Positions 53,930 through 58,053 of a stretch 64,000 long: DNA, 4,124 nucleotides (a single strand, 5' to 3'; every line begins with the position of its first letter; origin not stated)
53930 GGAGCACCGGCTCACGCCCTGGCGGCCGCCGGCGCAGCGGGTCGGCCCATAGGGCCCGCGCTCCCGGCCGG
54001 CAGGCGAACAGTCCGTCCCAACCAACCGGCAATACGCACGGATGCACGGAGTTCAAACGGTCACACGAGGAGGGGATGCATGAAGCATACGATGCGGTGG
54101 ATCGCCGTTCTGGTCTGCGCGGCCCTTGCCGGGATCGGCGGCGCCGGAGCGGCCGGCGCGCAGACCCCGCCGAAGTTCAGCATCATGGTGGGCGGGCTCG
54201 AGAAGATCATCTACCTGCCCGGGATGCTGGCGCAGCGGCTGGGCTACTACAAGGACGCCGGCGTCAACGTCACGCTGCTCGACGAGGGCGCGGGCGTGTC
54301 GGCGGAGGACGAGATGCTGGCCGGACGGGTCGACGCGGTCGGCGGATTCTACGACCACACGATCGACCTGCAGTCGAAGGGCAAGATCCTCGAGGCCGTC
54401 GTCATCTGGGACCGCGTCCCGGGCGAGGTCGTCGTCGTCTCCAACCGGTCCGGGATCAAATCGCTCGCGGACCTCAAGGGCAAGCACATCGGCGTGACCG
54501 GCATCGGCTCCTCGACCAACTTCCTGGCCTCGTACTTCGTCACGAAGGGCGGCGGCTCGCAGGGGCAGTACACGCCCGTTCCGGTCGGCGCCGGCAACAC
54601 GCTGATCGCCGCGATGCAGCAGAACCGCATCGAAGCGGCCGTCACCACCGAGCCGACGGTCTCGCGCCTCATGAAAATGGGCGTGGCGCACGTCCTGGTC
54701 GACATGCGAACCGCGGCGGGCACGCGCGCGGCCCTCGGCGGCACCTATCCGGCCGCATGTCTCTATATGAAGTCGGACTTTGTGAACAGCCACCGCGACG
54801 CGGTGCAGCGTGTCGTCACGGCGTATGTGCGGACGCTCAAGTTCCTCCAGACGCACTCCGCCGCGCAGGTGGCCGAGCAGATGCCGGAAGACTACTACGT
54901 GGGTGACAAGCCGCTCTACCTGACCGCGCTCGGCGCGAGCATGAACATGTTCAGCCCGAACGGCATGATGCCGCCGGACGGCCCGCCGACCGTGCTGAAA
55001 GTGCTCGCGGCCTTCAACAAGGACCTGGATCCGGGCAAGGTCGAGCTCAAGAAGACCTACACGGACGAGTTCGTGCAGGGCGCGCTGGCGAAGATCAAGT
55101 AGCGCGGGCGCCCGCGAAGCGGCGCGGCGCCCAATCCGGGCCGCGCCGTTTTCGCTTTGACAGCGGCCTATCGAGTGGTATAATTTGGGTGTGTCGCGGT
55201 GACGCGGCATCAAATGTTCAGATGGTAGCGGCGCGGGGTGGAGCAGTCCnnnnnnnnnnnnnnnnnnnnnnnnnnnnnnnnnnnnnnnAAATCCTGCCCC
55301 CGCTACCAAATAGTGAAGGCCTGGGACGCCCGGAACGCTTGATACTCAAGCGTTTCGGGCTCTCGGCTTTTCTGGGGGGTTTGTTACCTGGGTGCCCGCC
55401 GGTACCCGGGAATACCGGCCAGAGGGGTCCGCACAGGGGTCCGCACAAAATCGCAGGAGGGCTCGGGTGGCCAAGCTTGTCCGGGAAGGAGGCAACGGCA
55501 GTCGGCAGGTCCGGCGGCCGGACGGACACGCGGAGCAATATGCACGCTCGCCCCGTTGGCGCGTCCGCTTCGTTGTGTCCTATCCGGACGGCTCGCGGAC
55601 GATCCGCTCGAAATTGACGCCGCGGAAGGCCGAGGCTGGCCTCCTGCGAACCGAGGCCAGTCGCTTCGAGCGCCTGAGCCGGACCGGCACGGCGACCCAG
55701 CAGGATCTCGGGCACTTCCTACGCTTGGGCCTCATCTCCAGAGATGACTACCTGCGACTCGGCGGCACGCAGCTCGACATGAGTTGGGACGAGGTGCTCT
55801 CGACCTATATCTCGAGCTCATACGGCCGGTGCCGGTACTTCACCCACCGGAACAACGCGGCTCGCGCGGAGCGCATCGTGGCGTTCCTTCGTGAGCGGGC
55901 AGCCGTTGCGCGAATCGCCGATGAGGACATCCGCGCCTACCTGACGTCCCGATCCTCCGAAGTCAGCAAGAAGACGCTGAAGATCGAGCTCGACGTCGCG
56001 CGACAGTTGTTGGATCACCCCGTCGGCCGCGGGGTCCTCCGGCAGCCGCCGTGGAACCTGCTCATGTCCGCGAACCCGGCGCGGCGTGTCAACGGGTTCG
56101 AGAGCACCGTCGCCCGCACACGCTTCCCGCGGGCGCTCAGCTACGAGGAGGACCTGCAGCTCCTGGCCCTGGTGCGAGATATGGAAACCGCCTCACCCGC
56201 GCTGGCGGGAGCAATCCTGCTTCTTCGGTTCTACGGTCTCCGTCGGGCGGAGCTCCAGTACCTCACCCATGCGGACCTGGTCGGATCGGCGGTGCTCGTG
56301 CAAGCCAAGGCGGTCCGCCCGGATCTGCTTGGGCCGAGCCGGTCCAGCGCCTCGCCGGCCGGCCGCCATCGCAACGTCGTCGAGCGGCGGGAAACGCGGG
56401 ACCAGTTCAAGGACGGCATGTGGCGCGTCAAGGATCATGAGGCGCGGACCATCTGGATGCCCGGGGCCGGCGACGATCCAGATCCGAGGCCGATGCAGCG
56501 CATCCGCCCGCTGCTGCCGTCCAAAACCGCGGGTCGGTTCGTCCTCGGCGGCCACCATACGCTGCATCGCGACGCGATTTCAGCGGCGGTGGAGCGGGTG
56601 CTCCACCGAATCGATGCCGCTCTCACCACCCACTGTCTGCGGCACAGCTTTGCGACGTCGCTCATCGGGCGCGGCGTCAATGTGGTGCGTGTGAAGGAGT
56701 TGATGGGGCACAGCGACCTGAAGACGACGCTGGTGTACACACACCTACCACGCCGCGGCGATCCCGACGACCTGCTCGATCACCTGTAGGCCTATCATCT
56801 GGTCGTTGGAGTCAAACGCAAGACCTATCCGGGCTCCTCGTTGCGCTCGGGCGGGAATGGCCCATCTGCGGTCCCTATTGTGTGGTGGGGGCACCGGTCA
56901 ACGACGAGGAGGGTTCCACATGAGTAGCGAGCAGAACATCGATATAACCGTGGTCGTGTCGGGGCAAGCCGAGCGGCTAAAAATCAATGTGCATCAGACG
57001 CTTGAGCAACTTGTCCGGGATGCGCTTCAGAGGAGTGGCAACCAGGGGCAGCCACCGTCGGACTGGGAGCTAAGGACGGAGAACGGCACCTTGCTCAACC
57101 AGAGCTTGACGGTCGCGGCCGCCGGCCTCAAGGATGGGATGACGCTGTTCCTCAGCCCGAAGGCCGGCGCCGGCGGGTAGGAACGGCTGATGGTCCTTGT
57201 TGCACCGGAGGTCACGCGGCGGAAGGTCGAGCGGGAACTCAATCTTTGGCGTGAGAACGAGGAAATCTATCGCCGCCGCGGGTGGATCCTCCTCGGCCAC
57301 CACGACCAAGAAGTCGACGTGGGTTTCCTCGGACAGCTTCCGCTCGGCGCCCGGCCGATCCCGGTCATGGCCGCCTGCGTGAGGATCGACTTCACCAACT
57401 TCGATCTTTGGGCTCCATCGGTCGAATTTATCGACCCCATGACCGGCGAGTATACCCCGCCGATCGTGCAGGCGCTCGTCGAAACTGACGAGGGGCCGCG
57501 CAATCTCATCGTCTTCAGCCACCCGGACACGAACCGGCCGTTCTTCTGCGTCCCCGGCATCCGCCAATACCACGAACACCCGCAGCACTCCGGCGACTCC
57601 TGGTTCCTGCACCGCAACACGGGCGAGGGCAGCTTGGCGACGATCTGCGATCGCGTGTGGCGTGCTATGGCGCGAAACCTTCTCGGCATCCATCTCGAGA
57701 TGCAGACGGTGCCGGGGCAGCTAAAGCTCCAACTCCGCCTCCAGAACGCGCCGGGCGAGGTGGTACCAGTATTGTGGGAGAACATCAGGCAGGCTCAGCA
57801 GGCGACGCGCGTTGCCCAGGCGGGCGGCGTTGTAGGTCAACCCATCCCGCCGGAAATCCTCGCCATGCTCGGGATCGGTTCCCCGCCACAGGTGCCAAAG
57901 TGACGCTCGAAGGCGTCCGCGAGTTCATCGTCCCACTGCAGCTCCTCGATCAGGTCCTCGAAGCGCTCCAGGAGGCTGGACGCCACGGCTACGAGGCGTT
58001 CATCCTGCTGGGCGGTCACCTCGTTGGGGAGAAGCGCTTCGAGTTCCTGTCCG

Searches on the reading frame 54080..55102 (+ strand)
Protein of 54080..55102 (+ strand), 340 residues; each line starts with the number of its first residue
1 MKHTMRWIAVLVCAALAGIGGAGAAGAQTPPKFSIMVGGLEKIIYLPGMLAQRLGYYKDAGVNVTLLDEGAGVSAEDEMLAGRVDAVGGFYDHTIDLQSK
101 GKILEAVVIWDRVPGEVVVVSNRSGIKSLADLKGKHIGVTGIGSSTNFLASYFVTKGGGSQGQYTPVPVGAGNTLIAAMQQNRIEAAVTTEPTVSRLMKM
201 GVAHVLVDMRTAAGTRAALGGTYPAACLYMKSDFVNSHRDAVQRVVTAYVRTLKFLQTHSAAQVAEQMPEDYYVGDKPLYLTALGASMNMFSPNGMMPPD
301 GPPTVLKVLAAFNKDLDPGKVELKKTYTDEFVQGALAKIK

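Call 15: find_encoding_contigs(protein=window:54080-55102:+, flank=10000, max_places=10)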
Protein window:54080-55102:+ (340 aa): 4 contigs read that carry it; 3 places shown.
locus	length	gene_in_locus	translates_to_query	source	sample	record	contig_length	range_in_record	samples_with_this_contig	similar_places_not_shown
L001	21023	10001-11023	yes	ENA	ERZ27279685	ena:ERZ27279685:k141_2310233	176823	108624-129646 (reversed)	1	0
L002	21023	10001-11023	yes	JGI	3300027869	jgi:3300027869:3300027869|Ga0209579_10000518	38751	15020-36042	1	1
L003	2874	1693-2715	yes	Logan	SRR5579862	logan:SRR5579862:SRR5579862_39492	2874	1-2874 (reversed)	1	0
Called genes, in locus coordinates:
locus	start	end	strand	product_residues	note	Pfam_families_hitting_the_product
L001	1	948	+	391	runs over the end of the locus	PF24568:CC_PcsB, PF01551:Peptidase_M23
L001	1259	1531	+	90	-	PF02597:ThiS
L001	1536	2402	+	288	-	-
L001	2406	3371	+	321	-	PF00291:PALP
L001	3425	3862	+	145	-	PF14464:Prok-JAB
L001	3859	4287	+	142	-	PF02082:Rrf2, PF03444:WHD_HrcA (weak)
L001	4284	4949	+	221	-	PF04542:Sigma70_r2, PF22029:PhyR_sigma2, PF08281:Sigma70_r4_2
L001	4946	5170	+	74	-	PF13490:zf-HC2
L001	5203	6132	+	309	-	PF02541:Ppx-GppA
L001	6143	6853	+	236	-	PF00072:Response_reg, PF00486:Trans_reg_C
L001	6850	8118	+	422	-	PF00512:HisKA, PF13581:HATPase_c_2 (faint), PF02518:HATPase_c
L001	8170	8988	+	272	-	PF00005:ABC_tran, PF13304:AAA_21 (faint)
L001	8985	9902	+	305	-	PF00528:BPD_transp_1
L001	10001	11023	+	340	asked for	PF13379:NMT1_2, PF09084:NMT1, PF12974:Phosphonate-bd (weak)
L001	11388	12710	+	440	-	PF00589:Phage_integrase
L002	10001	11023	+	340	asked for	PF13379:NMT1_2, PF09084:NMT1, PF12974:Phosphonate-bd (weak)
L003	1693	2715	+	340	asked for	PF13379:NMT1_2, PF09084:NMT1, PF12974:Phosphonate-bd (weak)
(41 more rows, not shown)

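Call 19: find_related_loci(query=window:54080-55102:+, collection=genome_contigs, flank=10000)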
Query window:54080-55102:+ (340 aa) in genome_contigs; peptide patterns used: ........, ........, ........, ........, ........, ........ (x = any residue, [..] = any of these).
600 stretches matched a pattern (row limit reached: there are more); 560 encode a relative of the query (tblastn E <= 1e-3); the best 80 are kept; 80 distinct loci.
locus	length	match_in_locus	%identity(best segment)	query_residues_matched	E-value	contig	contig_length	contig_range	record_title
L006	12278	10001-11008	79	1-336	0e+0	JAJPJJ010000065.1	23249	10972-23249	MAG: Bacillota bacterium isolate Centralia_MAG_45 k107_25882674, whole genome shotgun sequence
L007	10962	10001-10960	80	1-320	1e-173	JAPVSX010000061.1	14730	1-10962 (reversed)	MAG: Armatimonadota bacterium isolate MW2_metabat.8 k97_101138, whole genome shotgun sequence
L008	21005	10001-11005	76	1-335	4e-168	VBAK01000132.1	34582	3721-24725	MAG: Bacillati bacterium ANGP1 isolate NP_3 14_0903_12_20cm_scaffold_218, whole genome shotgun sequence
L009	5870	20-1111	55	1-336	3e-123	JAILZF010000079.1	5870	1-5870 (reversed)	MAG: Alicyclobacillus sp. isolate HOT.Cluster.61 Contig79, whole genome shotgun sequence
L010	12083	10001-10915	58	30-332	6e-120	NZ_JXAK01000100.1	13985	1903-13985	Gordoniibacillus kamchatkensis strain VKM B-2647 B-2647_100, whole genome shotgun sequence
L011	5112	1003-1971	58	15-335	6e-119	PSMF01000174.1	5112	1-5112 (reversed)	MAG: Meiothermus sp. isolate ERB_30_1 NODE_3031_length_5112_cov_2.784259, whole genome shotgun sequence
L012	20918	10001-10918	58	32-335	3e-118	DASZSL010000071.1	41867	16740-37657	MAG TPA_asm: Dongiaceae bacterium isolate SMAG_U6049 k141_340986, whole genome shotgun sequence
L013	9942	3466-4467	55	1-333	1e-116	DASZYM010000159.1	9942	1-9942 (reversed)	MAG TPA_asm: Dongiaceae bacterium isolate SMAG_U6210 k141_588850, whole genome shotgun sequence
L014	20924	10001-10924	58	31-336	2e-116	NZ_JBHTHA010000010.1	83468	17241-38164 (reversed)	Paenibacillus sp. GCM10027628 strain CGMCC 1.60093 GCM70027628_41, whole genome shotgun sequence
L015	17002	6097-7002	59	32-331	4e-116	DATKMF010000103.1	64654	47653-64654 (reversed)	MAG TPA_asm: Candidatus Cybelea sp. isolate SMAG_U14704 k141_1635235, whole genome shotgun sequence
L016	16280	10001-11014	54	4-335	9e-116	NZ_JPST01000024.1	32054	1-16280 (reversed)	Thermoactinomyces daqus strain H-18 H_18_contig_24, whole genome shotgun sequence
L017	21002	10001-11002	52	1-335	5e-115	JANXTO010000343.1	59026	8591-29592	MAG: Undibacterium sp. isolate 338R_metabat_85_sub 338R_k141_279606, whole genome shotgun sequence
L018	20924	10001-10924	56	31-336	8e-114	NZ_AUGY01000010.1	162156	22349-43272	Paenibacillus alginolyticus DSM 5050 = NBRC 15375 strain DSM 5050 G519DRAFT_scaffold00007.7_C, whole genome shotgun sequ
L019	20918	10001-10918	55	32-335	1e-113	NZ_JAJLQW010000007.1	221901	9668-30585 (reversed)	Undibacterium sp. Jales W-56 7, whole genome shotgun sequence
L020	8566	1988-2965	55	15-339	4e-113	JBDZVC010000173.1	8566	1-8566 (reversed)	MAG: Phyllobacteriaceae bacterium isolate PE_dung28 NODE_3249_length_8566, whole genome shotgun sequence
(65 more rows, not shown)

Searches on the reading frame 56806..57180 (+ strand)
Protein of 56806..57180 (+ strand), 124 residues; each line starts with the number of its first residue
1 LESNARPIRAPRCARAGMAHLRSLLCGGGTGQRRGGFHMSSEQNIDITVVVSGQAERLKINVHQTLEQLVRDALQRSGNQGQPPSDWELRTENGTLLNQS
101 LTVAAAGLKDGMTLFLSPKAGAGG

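Call 7: search_protein_families(library=pfam, proteins=[window:56806-57180:+], max_evalue=0.01)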
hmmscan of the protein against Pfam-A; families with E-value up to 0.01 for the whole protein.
window:56806-57180:+ (124 aa): 3 families
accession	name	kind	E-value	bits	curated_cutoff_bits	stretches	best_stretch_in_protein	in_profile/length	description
PF10790.15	DUF2604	-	2.4e-21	76.4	25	1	42-124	3-85/85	Protein of Unknown function (DUF2604)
PF08817.16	YukD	-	3.4e-08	34.6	27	1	45-116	2-76/76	WXG100 protein secretion system (Wss), protein YukD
PF11470.14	TUG-UBL1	-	0.0034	17.9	23.3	1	53-114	5-63/65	TUG ubiquitin-like domain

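Call 8: search_protein_families(library=padloc, proteins=[window:56806-57180:+], max_evalue=0.01)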
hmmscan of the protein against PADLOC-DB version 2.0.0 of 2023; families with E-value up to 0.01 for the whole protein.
window:56806-57180:+ (124 aa): 0 families

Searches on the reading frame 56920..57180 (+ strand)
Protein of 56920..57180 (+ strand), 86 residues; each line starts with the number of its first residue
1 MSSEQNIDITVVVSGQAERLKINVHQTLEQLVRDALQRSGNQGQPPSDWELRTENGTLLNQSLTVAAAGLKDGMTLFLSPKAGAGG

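Call 38: search_solved_structures(query=window:56920-57180:+, max_evalue=1, show_alignments=1)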
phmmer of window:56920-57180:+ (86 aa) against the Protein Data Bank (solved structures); distinct sequences matched with E-value up to 1: 6.
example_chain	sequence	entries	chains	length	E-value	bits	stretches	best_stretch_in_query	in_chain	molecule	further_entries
8u38_A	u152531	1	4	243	7.4e-14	54.4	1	3-86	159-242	Methylobacterium brachiatum Ubl-BilA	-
9d5b_A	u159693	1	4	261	9.1e-14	54.2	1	3-86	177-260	Multi-ubiquitin domain-containing protein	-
8tyx_A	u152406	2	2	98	1.6e-12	50.2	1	6-86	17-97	Ubl(BilA)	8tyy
8tyz_B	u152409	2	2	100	1.7e-12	50.1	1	6-86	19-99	Ubl(BilA)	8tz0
2mlb_A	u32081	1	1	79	0.0038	20.4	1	13-82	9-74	redesigned ubiquitin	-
1wh3_A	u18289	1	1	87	0.72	13.2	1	39-85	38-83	59 kDa 2'-5'-oligoadenylate synthetase like protein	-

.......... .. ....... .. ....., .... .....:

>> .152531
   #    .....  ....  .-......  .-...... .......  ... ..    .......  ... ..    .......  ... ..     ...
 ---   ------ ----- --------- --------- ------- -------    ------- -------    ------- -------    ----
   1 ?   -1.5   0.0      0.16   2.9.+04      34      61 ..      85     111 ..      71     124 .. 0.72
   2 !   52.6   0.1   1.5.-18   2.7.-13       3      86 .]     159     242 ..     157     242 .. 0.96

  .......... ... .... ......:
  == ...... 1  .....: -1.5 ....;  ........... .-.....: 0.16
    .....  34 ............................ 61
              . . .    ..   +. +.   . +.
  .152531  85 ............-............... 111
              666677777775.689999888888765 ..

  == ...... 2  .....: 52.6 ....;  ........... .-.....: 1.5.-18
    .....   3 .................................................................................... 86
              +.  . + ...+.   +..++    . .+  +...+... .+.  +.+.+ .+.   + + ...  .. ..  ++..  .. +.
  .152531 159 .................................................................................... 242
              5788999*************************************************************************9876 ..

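Call 53: search_protein_families(library=ncbifam, proteins=[window:56920-57180:+], max_evalue=0.01)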
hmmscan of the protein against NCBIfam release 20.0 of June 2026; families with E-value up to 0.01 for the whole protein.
window:56920-57180:+ (86 aa): 1 family
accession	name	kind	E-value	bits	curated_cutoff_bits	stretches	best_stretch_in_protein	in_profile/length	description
TIGR03920.1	T7SS_EccD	equivalog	0.0004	19.3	94.95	1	26-81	22-80/455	type VII secretion integral membrane protein EccD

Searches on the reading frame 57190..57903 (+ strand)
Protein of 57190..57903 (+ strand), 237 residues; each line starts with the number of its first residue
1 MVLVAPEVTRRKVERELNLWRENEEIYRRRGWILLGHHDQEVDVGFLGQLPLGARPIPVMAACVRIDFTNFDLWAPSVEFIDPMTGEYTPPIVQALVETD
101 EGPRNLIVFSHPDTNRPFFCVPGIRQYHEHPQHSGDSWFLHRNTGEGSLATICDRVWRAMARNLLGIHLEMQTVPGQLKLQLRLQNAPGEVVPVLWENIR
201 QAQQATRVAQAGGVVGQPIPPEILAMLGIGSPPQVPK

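Call 7: search_protein_families(library=pfam, proteins=[window:57190-57903:+], max_evalue=0.01)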
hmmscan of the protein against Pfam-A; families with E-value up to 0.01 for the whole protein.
window:57190-57903:+ (237 aa): 1 family
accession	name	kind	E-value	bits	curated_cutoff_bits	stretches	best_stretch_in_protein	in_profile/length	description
PF14455.11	Metal_CEHH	-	6.6e-35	120.6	25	2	105-159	118-171/176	Predicted metal binding domain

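Call 8: search_protein_families(library=padloc, proteins=[window:57190-57903:+], max_evalue=0.01)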
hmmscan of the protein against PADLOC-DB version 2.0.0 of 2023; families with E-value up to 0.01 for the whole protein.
window:57190-57903:+ (237 aa): 0 families

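Call 36: search_solved_structures(query=window:57190-57903:+, max_evalue=0.01, show_alignments=1)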
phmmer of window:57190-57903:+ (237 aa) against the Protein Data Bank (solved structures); distinct sequences matched with E-value up to 0.01: 1.
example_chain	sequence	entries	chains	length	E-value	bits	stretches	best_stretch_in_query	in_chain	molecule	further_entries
8tyz_C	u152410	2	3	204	1e-26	97.4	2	92-178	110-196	E2(BilB)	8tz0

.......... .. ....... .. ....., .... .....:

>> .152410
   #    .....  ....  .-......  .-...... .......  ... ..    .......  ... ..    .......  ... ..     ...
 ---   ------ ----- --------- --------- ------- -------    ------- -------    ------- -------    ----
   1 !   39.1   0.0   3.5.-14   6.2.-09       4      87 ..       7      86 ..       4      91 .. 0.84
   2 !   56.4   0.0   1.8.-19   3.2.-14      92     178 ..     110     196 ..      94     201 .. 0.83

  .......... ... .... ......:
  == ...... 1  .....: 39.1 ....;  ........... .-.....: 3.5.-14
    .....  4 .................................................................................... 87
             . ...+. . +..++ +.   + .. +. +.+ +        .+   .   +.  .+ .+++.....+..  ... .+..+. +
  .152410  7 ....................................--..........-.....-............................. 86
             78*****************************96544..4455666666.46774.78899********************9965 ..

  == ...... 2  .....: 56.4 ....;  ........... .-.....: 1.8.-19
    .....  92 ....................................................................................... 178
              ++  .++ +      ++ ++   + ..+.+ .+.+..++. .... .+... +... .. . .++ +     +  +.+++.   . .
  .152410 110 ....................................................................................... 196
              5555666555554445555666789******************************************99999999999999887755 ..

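Call 53: search_protein_families(library=ncbifam, proteins=[window:57190-57903:+], max_evalue=0.01)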
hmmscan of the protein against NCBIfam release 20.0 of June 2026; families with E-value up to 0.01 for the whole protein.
window:57190-57903:+ (237 aa): 0 families

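Call 71: search_dna_similar(query=window:57190-57903:+, collection=plasmids, mode=protein, max_evalue=0.00001, max_rows=15)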
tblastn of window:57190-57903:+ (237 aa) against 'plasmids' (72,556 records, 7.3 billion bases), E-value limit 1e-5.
Records with a match: 12; places in all: 12; records where one place covers at least 80% of the query: 0.
Best place of each record, by identity: <60% 12.
By first word of the organism name: Sinorhizobium 5; Rhizobium 4; Mesorhizobium 3.
By predicted mobility (MOB-suite, as given by PLSDB): conjugative 9; non-mobilizable 3.
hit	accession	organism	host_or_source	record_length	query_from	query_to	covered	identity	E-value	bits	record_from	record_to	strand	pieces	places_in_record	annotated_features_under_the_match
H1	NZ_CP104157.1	Rhizobium sophoriradicis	Phaseolus vulgaris,cell culture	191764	3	157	65%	40.2%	4e-25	110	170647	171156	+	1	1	putative metal-binding protein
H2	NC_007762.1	Rhizobium etli CFN 42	-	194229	3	157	65%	40.2%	4e-25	110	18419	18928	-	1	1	putative metal-binding protein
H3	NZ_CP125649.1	Rhizobium sp. BT04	Phaseolus vulgaris,Pure culture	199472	3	157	65%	40.2%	4e-25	110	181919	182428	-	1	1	putative metal-binding protein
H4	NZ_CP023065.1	Sinorhizobium sp. CCBAU 05631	G.max,nodule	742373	4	178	74%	34.4%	2e-19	94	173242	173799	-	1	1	putative metal-binding protein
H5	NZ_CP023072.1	Sinorhizobium fredii CCBAU 83666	G.max,nodule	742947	4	178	74%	34.4%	2e-19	94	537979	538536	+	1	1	putative metal-binding protein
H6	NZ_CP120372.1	Sinorhizobium numidicum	Argyrolobium uniflorum,Cell culture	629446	4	178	74%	34.4%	9e-19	92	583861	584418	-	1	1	putative metal-binding protein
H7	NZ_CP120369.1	Sinorhizobium numidicum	Argyrolobium uniflorum,Cell culture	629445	4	178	74%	34.4%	9e-19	92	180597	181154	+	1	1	putative metal-binding protein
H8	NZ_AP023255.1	Mesorhizobium sp. 131-3-5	Lotus japonicus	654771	4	178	74%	30.9%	4e-18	90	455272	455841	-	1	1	putative metal-binding protein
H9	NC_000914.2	Sinorhizobium fredii NGR234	-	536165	4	178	74%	29.9%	4e-16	84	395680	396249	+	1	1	putative metal-binding protein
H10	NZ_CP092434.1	Rhizobium sp. K102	Phaseolus vulgaris,Cell culture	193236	27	159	56%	38.8%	7e-24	106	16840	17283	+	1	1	putative metal-binding protein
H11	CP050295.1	Mesorhizobium loti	Oxytropis kamtschatica,cell ...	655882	4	158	65%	32.2%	3e-18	90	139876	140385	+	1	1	hypothetical protein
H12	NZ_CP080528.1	Mesorhizobium sp. AR07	Oxytropis sp.,Cell culture,root nodule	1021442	4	158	65%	32.2%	3e-18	90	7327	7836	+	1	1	record has no annotation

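Call 72: get_annotated_region(hit=H1, flank=5000)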
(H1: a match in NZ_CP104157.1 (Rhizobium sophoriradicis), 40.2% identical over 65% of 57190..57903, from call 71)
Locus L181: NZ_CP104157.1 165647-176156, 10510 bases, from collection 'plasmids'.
description: Rhizobium sophoriradicis strain CC511 plasmid pCC511_5, complete sequence
organism: Rhizobium sophoriradicis (NCBI taxid 1535245)
taxonomy: Bacteria; Pseudomonadota; Alphaproteobacteria; Hyphomicrobiales; Rhizobiaceae; Rhizobium; Rhizobium sophoriradicis
host: -; source: Phaseolus vulgaris,cell culture; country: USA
typing (MOB-suite, as given by PLSDB): non-mobilizable; mating-pair formation MPF_T
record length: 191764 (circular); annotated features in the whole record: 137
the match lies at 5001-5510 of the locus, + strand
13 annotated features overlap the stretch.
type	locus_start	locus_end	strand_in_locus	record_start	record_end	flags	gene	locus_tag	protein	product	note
CDS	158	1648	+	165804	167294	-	-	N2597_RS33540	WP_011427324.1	FGGY-family carbohydrate kinase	GO:0016310 - phosphorylation [Evidence IEA]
CDS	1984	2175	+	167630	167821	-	-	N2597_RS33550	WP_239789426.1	hypothetical protein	-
CDS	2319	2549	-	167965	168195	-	-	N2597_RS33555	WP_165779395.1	hypothetical protein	-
CDS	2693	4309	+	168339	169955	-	-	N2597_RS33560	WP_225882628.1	amidohydrolase family protein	-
CDS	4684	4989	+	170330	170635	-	-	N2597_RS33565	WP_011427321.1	DUF2604 domain-containing protein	-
CDS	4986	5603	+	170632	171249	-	-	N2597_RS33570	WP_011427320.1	putative metal-binding protein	-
CDS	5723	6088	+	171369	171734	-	-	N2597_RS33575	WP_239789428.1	Mov34/MPN/PAD-1 family protein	-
CDS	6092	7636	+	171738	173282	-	-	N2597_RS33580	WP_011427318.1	E2 ligase fold family C protein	-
CDS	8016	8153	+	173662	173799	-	-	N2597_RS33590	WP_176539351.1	hypothetical protein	-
CDS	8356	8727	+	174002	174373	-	-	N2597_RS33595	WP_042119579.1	TIR domain-containing protein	-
CDS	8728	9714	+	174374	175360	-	-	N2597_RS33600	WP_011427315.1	caspase family protein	-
CDS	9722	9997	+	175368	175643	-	-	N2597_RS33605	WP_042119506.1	hypothetical protein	-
CDS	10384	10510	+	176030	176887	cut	-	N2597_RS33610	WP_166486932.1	DUF3800 domain-containing protein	-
